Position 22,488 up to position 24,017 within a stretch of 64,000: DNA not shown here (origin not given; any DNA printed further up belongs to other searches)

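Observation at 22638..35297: Two enolase-superfamily paralogs, both altered at canonical catalytic positions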

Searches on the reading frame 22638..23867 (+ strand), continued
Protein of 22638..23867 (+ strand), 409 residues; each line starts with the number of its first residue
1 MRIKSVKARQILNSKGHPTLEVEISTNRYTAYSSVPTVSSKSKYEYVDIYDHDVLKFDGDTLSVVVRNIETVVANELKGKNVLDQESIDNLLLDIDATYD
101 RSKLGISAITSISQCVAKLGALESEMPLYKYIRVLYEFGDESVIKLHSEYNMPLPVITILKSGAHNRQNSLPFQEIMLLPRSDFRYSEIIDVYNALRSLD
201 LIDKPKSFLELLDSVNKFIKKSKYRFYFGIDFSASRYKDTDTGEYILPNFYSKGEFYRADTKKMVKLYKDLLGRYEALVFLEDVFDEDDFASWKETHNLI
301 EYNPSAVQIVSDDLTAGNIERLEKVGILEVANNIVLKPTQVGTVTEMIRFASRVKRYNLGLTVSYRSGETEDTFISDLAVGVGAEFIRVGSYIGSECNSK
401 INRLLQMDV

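Call 81: list_cluster_members(proteins=[P0002, P0012, P0015, P0016, P0021, P0029, P0004, P0013, P0122, P0313])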
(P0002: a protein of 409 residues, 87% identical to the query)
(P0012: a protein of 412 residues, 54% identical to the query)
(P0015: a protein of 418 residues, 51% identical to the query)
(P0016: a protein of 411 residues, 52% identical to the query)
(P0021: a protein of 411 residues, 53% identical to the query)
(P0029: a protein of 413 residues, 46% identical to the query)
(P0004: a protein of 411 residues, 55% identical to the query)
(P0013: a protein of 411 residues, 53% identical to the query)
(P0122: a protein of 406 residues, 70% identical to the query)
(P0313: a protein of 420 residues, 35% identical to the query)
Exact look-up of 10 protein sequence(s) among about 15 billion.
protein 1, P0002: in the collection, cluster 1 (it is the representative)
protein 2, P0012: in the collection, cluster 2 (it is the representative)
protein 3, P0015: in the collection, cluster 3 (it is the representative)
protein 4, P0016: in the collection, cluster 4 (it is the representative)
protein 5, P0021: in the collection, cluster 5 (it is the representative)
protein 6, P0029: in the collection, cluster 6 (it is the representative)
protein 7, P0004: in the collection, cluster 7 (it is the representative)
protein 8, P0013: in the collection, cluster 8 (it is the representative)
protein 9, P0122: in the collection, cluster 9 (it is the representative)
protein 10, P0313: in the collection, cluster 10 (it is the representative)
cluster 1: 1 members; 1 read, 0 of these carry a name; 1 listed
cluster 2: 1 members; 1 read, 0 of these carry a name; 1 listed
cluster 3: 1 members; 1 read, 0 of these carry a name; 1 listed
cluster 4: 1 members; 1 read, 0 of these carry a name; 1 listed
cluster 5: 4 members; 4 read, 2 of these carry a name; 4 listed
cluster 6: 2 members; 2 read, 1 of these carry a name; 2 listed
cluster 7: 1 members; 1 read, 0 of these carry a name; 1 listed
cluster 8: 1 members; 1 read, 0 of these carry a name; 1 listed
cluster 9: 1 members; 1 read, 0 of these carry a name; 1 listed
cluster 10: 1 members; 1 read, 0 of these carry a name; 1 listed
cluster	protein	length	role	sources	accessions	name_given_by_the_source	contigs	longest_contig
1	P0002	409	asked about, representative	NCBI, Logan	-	-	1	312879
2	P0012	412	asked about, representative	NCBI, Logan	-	-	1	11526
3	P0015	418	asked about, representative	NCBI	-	-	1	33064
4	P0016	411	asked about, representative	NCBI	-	-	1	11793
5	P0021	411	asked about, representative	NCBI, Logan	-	-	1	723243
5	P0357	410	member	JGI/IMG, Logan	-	enolase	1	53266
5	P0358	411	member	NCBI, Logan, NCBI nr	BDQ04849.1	MAG: enolase [Candidatus Dojkabacteria bacterium]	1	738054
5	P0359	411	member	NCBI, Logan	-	-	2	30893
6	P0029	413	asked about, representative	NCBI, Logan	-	-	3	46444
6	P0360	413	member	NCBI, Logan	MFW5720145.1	MAG: hypothetical protein ACOCXT_03925 [Candidatus Dojkabacteria bacterium]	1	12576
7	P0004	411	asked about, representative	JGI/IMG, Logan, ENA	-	-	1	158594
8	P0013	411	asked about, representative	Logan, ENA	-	-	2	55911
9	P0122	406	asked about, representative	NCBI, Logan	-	-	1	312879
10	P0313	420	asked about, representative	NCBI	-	-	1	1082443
